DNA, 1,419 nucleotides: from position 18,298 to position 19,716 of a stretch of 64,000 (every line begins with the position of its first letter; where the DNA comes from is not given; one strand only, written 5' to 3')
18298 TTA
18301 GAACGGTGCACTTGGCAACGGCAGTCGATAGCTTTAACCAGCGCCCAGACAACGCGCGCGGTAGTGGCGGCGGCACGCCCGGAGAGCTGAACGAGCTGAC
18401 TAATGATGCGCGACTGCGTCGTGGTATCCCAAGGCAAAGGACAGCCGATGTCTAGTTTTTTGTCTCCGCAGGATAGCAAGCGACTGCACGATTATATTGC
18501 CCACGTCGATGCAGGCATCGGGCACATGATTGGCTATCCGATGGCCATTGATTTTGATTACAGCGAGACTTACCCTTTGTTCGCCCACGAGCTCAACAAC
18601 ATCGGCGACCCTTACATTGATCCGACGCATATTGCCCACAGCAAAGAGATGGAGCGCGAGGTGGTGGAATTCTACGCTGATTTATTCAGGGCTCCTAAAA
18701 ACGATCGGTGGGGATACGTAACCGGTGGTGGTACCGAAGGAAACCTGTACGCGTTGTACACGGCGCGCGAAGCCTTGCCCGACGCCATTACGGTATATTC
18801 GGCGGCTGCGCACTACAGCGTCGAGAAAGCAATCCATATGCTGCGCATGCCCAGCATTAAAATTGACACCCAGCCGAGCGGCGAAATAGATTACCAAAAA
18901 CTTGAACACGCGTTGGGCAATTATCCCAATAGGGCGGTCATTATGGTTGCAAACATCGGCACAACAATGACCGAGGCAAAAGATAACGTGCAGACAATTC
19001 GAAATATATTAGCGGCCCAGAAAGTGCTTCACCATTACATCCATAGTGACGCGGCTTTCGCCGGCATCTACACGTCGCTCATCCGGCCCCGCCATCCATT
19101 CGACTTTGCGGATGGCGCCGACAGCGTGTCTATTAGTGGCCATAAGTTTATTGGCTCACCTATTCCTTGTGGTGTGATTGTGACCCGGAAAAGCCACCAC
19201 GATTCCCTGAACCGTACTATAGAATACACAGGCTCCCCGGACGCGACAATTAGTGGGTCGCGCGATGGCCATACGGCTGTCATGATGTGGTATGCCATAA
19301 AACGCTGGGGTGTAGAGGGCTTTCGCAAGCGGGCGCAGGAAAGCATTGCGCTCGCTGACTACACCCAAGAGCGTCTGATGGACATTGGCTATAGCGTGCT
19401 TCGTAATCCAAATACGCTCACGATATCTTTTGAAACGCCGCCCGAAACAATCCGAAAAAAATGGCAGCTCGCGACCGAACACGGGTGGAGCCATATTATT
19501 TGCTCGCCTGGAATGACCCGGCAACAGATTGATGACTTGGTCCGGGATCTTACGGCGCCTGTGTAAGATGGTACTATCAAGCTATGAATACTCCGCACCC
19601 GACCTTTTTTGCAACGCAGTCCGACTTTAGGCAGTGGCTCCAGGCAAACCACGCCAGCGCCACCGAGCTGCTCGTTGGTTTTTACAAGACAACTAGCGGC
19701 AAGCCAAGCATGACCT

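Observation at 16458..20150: Translationally coupled TDO/PrnB-like protein and histidine-decarboxylase-like PLP enzyme downstream of membrane proteins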

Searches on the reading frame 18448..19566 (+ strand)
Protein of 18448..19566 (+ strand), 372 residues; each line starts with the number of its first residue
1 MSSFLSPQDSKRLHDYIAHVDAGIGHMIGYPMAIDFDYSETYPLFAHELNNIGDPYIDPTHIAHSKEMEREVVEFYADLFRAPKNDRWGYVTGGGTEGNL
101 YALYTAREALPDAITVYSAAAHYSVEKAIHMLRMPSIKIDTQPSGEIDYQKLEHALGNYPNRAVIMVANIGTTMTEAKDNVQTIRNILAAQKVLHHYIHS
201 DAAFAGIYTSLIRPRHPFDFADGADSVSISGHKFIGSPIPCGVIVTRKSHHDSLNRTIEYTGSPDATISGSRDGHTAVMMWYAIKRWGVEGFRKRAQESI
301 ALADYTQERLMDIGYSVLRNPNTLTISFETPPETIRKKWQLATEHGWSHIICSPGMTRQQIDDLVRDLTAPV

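Call 3: search_protein_families(library=pfam, proteins=[window:18448-19566:+], max_evalue=0.1)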
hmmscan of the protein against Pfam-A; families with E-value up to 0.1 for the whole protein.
window:18448-19566:+ (372 aa): 3 families
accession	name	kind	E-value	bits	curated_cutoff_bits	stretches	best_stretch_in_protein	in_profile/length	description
PF00282.25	Pyridoxal_deC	-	1.2e-26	93.9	27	1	52-311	64-354/375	Pyridoxal-dependent decarboxylase conserved domain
PF00155.27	Aminotran_1_2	-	4.9e-06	26.4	19.7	1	63-210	42-194/361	Aminotransferase class I and II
PF03841.19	SelA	-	0.074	12.5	22.8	0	220-255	200-234/367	L-seryl-tRNA selenium transferase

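Call 4: search_protein_families(library=ncbifam, proteins=[window:18448-19566:+], max_evalue=0.1)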
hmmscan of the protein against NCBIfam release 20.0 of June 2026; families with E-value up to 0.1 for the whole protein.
window:18448-19566:+ (372 aa): 9 families
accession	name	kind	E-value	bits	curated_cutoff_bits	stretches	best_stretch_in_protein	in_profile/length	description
NF002748.0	PRK02769.1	equivalog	9.4e-133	442.6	305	1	5-369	3-369/382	histidine decarboxylase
TIGR03812.1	tyr_de_CO2_Arch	equivalog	2.4e-42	145.1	299.4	1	50-369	46-373/375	tyrosine decarboxylase MfnA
TIGR03799.1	NOD_PanD_pyr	equivalog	6.5e-18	64.4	606.1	1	115-348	212-455/522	pyridoxal-dependent aspartate 1-decarboxylase PanP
TIGR01788.1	Glu-decarb-GAD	equivalog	9.9e-18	64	380.4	1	52-322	65-355/431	glutamate decarboxylase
NF052646.1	DABADecarRhbB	equivalog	2.8e-16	59.2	900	1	68-261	138-338/491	L-2,4-diaminobutyrate decarboxylase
NF002806.0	PRK02948.1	subfamily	2.4e-06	26.8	304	1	90-237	64-204/381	IscS subfamily cysteine desulfurase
TIGR03235.1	DNA_S_dndA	equivalog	1.5e-05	24.5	480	1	92-252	65-218/353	cysteine desulfurase DndA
NF006810.0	PRK09331.1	subfamily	4e-05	22.6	301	1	112-262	104-251/397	Sep-tRNA:Cys-tRNA synthetase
TIGR02539.1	SepCysS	equivalog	0.024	13.6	365.25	1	222-331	197-307/370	O-phospho-L-seryl-tRNA:Cys-tRNA synthase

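Call 31: find_homologous_proteins(query=window:18448-19566:+, max_evalue=1e-20)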
Query window:18448-19566:+ (372 aa): 2979 proteins with E <= 1e-20 among 5826 candidates; the best 120 are listed.
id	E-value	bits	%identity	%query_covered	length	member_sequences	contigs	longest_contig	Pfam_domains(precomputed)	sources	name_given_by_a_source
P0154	1.9e-254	861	100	100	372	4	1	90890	PF00282.26,PF00155.28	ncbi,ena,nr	ncbi:MAG TPA: histidine decarboxylase [Candidatus Saccharimonadales bacterium]|nr:histidine decarbox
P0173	2.2e-212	723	82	99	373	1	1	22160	PF00282.26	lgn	-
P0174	2.0e-157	542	62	98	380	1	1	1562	PF00282.26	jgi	jgi:histidine decarboxylase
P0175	4.3e-151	521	62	98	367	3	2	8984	PF00282.26,PF00266.26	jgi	jgi:histidine decarboxylase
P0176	7.9e-144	497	57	99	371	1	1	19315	PF00282.26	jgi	jgi:histidine decarboxylase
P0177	1.3e-141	490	57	99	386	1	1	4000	PF00282.26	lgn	-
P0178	1.0e-139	484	56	99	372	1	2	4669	PF00282.26,PF00266.26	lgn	-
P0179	1.4e-139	483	55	98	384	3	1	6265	PF00282.26,PF00155.28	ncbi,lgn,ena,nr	ncbi:MAG TPA: histidine decarboxylase [Methylomirabilota bacterium]|nr:histidine decarboxylase [Meth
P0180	4.5e-139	482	56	98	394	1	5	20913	PF00282.26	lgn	-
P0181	8.8e-139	481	57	98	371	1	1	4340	PF00282.26,PF00266.26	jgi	jgi:histidine decarboxylase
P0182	4.4e-137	475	54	100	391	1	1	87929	PF00282.26,PF00266.26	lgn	-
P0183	2.6e-136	473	56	96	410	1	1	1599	PF00282.26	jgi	jgi:histidine decarboxylase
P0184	2.6e-136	473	54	98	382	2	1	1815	PF00282.26,PF00266.26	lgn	-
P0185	8.3e-136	471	57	92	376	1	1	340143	PF00282.26,PF00155.28,PF00266.26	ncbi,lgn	ncbi:MAG: histidine decarboxylase [Candidatus Saccharimonadales bacterium]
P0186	1.0e-135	471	54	97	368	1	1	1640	PF00282.26,PF01212.28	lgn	-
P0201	4.4e-130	452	57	90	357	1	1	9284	PF00282.26,PF00266.26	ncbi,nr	ncbi:MAG TPA: histidine decarboxylase [Candidatus Saccharimonadales bacterium]|nr:histidine decarbox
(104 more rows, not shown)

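Call 32: find_encoding_contigs(protein=P0173, flank=8000, max_places=3)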
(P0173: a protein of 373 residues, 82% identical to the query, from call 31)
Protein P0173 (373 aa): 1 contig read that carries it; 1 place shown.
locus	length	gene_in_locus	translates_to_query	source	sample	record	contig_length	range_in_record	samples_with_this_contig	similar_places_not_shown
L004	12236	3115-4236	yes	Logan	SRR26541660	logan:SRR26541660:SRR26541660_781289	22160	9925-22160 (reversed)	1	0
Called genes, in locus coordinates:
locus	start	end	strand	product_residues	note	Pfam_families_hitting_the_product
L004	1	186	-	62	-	?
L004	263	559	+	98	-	-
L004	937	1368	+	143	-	PF01638:HxlR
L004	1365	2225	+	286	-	PF01370:Epimerase (faint), PF05368:NmrA, PF13460:NAD_binding_10 (weak)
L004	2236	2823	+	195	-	PF01872:RibD_C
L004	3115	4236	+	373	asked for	PF00282:Pyridoxal_deC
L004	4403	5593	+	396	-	PF04348:LppC (weak), PF13407:Peripla_BP_4 (faint), PF13458:Peripla_BP_6, PF01094:ANF_receptor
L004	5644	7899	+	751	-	PF02743:dCache_1, PF00672:HAMP, PF00989:PAS (weak), PF13426:PAS_9 (weak), PF00512:HisKA, PF02518:HATPase_c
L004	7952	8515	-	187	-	PF00440:TetR_N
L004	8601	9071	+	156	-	PF08327:AHSA1 (weak)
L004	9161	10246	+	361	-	-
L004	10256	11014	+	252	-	PF12833:HTH_18, PF00165:HTH_AraC (weak)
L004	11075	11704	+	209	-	PF01965:DJ-1_PfpI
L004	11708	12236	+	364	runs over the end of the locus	PF06441:EHN, PF00561:Abhydrolase_1, PF12697:Abhydrolase_6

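Call 33: find_encoding_contigs(protein=P0185, flank=8000, max_places=3)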
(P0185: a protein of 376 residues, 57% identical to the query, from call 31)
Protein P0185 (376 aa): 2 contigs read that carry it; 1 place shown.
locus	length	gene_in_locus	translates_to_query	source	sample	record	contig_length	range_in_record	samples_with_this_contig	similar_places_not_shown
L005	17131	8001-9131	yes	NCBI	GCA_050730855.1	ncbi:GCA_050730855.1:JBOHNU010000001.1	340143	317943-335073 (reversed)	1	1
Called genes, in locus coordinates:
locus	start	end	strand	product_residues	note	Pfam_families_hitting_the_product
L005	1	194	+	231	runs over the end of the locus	PF01509:TruB_N, PF16198:TruB_C_2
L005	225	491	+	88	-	PF00312:Ribosomal_S15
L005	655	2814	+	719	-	PF01138:RNase_PH, PF03725:RNase_PH_C, PF01138:RNase_PH, PF00013:KH_1, PF00575:S1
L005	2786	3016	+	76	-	-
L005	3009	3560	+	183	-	PF03167:UDG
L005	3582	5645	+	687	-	PF00753:Lactamase_B, PF12706:Lactamase_B_2 (weak), PF23023:Anti-Pycsar_Apyc1 (weak), PF22505:RNase_J_b_CASP, PF17770:RNase_J_C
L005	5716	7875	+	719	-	PF13491:FtsK_4TM, PF17854:FtsK_alpha, PF01580:FtsK_SpoIIIE, PF09397:FtsK_gamma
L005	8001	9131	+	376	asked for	PF00282:Pyridoxal_deC, PF00155:Aminotran_1_2 (faint), PF00266:Aminotran_5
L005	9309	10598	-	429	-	PF05221:AdoHcyase, PF02826:2-Hacid_dh_C, PF00670:AdoHcyase_NAD, PF07991:KARI_N (weak)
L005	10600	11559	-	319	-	PF00294:PfkB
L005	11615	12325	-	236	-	-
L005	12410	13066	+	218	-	PF00702:Hydrolase, PF13419:HAD_2, PF13242:Hydrolase_like (weak)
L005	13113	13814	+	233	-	-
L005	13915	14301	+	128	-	PF01250:Ribosomal_S6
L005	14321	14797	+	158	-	PF00436:SSB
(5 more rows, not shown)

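Call 34: find_encoding_contigs(protein=P0175, flank=8000, max_places=3)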
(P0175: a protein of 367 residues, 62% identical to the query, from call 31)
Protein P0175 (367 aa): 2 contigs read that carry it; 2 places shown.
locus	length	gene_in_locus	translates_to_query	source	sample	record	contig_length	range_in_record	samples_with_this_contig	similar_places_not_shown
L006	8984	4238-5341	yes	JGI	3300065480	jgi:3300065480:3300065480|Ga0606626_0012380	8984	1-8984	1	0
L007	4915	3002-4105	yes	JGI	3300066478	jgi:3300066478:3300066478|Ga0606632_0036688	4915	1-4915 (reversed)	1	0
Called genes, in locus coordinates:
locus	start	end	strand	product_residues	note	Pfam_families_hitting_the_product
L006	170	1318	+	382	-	-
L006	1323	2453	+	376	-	PF13439:Glyco_transf_4, PF00534:Glycos_transf_1, PF13692:Glyco_trans_1_4, PF13524:Glyco_trans_1_2 (faint)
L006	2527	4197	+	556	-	PF05231:MASE1, PF00512:HisKA, PF02518:HATPase_c, PF13589:HATPase_c_3 (weak)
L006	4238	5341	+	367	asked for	PF00266:Aminotran_5 (weak), PF00282:Pyridoxal_deC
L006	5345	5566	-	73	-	PF14117:DUF4287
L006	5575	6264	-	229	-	PF01177:Asp_Glu_race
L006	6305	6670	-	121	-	PF08818:DUF1801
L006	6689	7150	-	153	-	PF19853:DUF6328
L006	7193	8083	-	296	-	PF00892:EamA, PF03151:TPT (weak), PF00892:EamA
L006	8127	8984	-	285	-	?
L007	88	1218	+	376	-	PF13439:Glyco_transf_4, PF00534:Glycos_transf_1, PF13692:Glyco_trans_1_4, PF13524:Glyco_trans_1_2 (faint)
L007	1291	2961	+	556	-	PF05231:MASE1, PF00512:HisKA, PF02518:HATPase_c, PF13589:HATPase_c_3 (weak)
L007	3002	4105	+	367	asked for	PF00266:Aminotran_5 (weak), PF00282:Pyridoxal_deC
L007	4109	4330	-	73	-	PF14117:DUF4287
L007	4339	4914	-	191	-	PF01177:Asp_Glu_race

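Call 56: search_solved_structures(query=window:18448-19566:+, max_evalue=1e-10, show_alignments=1)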
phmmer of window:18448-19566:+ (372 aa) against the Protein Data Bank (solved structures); distinct sequences matched with E-value up to 1e-10: 14.
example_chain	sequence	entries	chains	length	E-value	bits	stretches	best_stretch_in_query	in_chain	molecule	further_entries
7erv_A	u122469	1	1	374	5.6e-84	285.5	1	5-368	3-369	Histidine decarboxylase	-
7eru_A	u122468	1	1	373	1.5e-83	284.2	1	5-368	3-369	Histidine decarboxylase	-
8jik_A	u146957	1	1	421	3.8e-79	269.7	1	26-369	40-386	Serine decarboxylase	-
8jij_A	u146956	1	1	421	3.8e-79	269.7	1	26-369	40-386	Serine decarboxylase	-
8jg7_A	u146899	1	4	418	1.8e-78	267.5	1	27-369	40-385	Serine decarboxylase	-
7cif_A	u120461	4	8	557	2.3e-28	102.5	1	221-344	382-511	L-methionine decarboxylase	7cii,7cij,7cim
7cig_A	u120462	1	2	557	2.6e-28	102.4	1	221-344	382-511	L-methionine decarboxylase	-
6jy1_A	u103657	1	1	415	7.1e-17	64.8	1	52-326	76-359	L-tyrosine/L-aspartate decarboxylase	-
6m4y_A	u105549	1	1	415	7.6e-17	64.7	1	52-325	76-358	L-tyrosine/L-aspartate decarboxylase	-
3f9t_A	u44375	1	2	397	7.7e-17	64.6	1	52-326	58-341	L-tyrosine decarboxylase MfnA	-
6ldr_A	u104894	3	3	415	4.8e-16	62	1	52-326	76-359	L-tyrosine/L-aspartate decarboxylase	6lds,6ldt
8ayf_A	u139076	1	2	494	4.7e-12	48.9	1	64-348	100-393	Sphingosine-1-phosphate lyase 1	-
4q6r_A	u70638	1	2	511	5.2e-12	48.7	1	64-348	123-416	Sphingosine-1-phosphate lyase 1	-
3mc6_A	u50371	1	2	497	7e-12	48.3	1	57-348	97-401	Sphingosine-1-phosphate lyase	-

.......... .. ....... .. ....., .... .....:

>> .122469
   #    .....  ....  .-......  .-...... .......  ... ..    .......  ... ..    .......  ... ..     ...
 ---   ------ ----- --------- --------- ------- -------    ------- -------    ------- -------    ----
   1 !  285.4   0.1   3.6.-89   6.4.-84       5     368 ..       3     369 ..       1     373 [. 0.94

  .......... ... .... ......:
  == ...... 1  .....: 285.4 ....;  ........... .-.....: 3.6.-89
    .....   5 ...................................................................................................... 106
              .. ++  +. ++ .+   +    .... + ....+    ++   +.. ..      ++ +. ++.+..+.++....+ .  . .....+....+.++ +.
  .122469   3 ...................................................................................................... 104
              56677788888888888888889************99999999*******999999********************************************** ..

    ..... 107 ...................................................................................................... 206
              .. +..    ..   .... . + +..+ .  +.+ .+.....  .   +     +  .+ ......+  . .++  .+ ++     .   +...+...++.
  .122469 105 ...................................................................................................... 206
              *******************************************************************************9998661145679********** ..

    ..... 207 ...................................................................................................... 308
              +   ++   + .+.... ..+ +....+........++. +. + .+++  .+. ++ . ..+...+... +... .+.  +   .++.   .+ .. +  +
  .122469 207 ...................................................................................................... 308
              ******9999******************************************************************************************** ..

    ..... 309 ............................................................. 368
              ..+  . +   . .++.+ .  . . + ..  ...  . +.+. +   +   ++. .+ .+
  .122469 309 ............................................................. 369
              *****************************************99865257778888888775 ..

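Call 67: search_protein_families(library=padloc, proteins=[window:18448-19566:+], max_evalue=0.01)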
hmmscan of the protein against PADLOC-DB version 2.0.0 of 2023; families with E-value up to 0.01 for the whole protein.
window:18448-19566:+ (372 aa): 2 families
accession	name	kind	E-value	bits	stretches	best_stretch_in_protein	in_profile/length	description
PDLC02759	SspA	-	3.2e-08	31.3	1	91-316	63-279/374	SspA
PDLC02657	DndA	-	6.2e-08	30.3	1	91-311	65-276/372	DndA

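Call 76: search_dna_similar(query=window:18448-19566:+, collection=plasmids, mode=protein, max_rows=25, max_evalue=1e-30)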
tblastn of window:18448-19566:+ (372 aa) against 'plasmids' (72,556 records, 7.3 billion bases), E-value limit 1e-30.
Records with a match: 61; places in all: 66; records where one place covers at least 80% of the query: 61.
Best place of each record, by identity: <60% 61.
By first word of the organism name: Vibrio 16; Streptomyces 15; Klebsiella 13; Escherichia 6; Acinetobacter 3; Rhizobium 2; Streptantibioticus 2; Micromonospora 1; Actinacidiphila 1; Fischerella 1; and 1 more.
By predicted mobility (MOB-suite, as given by PLSDB): non-mobilizable 34; conjugative 16; mobilizable 11.
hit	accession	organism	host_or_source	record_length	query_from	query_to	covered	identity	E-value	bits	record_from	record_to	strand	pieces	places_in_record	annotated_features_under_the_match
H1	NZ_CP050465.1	Vibrio campbellii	single cell,seawater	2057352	5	368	98%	47.8%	2e-111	364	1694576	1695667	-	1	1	none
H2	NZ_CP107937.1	Micromonospora zamorensis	-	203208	6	372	99%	43.9%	7e-77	265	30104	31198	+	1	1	histidine decarboxylase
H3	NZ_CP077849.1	Acinetobacter baumannii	Homo sapiens,Rectal swab_P28_BU14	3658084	5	368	98%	39.4%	1e-81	279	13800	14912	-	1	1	none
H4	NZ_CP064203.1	Acinetobacter baumannii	Homo sapiens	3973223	5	368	98%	39.4%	1e-81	279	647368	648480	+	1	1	none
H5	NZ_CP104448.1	Acinetobacter baumannii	Homo sapiens,sputum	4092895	5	368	98%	39.4%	3e-81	277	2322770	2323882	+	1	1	none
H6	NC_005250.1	Vibrio anguillarum 775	-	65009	5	368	98%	39.0%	1e-85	290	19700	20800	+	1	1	histidine decarboxylase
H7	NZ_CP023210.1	Vibrio anguillarum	Oncorhynchus kisutch,U.S. Pacific Ocean ...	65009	5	368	98%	39.0%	1e-85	290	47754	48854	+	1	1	histidine decarboxylase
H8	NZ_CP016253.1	Vibrio anguillarum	-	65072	5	368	98%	39.0%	1e-85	290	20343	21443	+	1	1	histidine decarboxylase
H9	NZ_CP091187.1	Vibrio anguillarum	Oncorhynchus mykiss irideus,Little ...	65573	5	368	98%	39.0%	1e-85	290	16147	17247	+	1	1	histidine decarboxylase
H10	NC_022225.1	Vibrio anguillarum M3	Paralichthys olivaceus (flounder)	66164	5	368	98%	39.0%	1e-85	290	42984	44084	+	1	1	histidine decarboxylase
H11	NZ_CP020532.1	Vibrio anguillarum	seabass,cell culture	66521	5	368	98%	39.0%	1e-85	290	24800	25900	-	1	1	histidine decarboxylase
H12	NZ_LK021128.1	Vibrio anguillarum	Rainbow trout,clinical isolate, Rainbow ...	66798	5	368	98%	39.0%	1e-85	290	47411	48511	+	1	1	histidine decarboxylase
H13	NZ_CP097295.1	Vibrio sp. J383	Atlantic salmon,Tissue sample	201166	5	368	98%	39.0%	1e-85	290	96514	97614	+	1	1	histidine decarboxylase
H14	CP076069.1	Vibrio anguillarum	diseased fish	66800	5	368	98%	39.0%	1e-70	294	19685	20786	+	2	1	none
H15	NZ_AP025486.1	Vibrio echinoideorum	-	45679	5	368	98%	38.4%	1e-84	287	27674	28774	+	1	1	histidine decarboxylase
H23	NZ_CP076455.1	Klebsiella pneumoniae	Homo sapiens,blood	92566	5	370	98%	36.3%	3e-76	263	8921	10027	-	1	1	histidine decarboxylase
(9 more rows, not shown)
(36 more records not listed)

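Call 77: get_annotated_region(hit=H6, flank=300)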
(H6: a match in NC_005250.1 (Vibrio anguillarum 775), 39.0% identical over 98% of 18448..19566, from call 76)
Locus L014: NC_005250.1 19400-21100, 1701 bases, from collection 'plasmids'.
description: Vibrio anguillarum 775 plasmid pJM1, complete sequence
organism: Vibrio anguillarum 775 (NCBI taxid 882102)
taxonomy: Bacteria; Pseudomonadota; Gammaproteobacteria; Vibrionales; Vibrionaceae; Vibrio; Vibrio anguillarum; Vibrio anguillarum 775
host: -; source: -; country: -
typing (MOB-suite, as given by PLSDB): non-mobilizable; replicon rep_cluster_1317
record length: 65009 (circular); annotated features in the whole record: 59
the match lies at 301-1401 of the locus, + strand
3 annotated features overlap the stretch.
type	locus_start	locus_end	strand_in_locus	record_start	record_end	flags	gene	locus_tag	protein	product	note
CDS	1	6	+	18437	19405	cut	-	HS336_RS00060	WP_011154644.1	IS30 family transposase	-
CDS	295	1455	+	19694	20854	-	-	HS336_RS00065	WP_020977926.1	histidine decarboxylase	-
CDS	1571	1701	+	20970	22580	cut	-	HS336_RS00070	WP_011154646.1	ABC transporter ATP-binding protein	-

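Call 78: get_annotated_region(hit=H3, flank=300)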
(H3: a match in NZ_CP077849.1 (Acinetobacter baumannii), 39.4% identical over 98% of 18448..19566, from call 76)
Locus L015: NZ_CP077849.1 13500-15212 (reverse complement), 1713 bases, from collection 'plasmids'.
description: Acinetobacter baumannii strain DETAB-P16 plasmid pDETAB15, complete sequence
organism: Acinetobacter baumannii (NCBI taxid 470)
taxonomy: Bacteria; Pseudomonadota; Gammaproteobacteria; Moraxellales; Moraxellaceae; Acinetobacter; Acinetobacter baumannii
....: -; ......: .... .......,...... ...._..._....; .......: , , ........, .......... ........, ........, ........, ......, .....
typing (MOB-suite, as given by PLSDB): mobilizable; replicon rep_cluster_1254; relaxase MOBP
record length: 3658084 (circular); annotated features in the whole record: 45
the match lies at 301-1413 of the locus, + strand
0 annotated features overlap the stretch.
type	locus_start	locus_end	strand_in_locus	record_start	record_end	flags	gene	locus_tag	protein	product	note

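Call 79: get_annotated_region(hit=H23, flank=300)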
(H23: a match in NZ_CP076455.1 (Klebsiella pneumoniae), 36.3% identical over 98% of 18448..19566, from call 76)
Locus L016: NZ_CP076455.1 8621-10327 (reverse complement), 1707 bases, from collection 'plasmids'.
description: Klebsiella pneumoniae strain PM27 plasmid pPM27_2, complete sequence
organism: Klebsiella pneumoniae (NCBI taxid 573)
taxonomy: Bacteria; Pseudomonadota; Gammaproteobacteria; Enterobacterales; Enterobacteriaceae; Klebsiella; Klebsiella pneumoniae
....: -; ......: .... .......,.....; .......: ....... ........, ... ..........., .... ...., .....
typing (MOB-suite, as given by PLSDB): conjugative; replicon IncFIA,IncFII,rep_cluster_2183; relaxase MOBF,MOBF; mating-pair formation MPF_F
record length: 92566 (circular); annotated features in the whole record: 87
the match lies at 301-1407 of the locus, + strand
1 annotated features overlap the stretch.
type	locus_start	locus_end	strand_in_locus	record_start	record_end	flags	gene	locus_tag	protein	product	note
CDS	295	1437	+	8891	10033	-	-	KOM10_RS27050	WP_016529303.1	histidine decarboxylase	-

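Call 80: get_annotated_region(hit=H1, flank=4000)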
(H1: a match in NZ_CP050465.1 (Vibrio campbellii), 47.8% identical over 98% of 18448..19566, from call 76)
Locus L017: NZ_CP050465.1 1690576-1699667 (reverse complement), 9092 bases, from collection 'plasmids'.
description: Vibrio campbellii strain LJC015 plasmid unnamed1, complete sequence
organism: Vibrio campbellii (NCBI taxid 680)
taxonomy: Bacteria; Pseudomonadota; Gammaproteobacteria; Vibrionales; Vibrionaceae; Vibrio; Vibrio campbellii
host: -; source: single cell,seawater; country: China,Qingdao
typing (MOB-suite, as given by PLSDB): non-mobilizable
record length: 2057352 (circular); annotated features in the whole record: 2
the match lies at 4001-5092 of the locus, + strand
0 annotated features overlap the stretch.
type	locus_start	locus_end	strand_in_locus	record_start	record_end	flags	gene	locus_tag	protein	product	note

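Call 89: find_encoding_contigs(protein=P0176, flank=6000, max_places=2)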
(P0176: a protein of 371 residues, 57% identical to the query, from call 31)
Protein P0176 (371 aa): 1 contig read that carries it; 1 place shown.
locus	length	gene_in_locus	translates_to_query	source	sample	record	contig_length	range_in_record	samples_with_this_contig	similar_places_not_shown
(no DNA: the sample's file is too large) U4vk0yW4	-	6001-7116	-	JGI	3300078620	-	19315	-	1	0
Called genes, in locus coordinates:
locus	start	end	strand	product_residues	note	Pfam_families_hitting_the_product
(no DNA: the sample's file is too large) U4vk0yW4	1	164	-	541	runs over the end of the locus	-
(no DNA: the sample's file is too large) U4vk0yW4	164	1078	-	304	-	PF00005:ABC_tran, PF13304:AAA_21 (weak), PF13732:DrrA1-3_C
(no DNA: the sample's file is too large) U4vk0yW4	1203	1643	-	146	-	-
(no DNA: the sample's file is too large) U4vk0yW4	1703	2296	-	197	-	PF00293:NUDIX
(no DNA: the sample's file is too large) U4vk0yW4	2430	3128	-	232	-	-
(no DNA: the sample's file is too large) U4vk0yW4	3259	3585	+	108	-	-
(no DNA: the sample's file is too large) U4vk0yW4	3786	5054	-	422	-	PF00067:p450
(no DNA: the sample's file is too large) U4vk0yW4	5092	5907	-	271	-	PF13560:HTH_31, PF01381:HTH_3 (weak), PF12844:HTH_19 (weak), PF19054:DUF5753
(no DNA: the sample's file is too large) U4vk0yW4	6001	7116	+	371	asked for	PF00282:Pyridoxal_deC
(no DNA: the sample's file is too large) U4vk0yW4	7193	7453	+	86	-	-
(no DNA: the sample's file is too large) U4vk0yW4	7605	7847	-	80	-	-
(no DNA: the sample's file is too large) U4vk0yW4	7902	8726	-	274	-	PF01978:TrmB (weak)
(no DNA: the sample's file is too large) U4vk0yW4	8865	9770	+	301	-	PF01966:HD (faint)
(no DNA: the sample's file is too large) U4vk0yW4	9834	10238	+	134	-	-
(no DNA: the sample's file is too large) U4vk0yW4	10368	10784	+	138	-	-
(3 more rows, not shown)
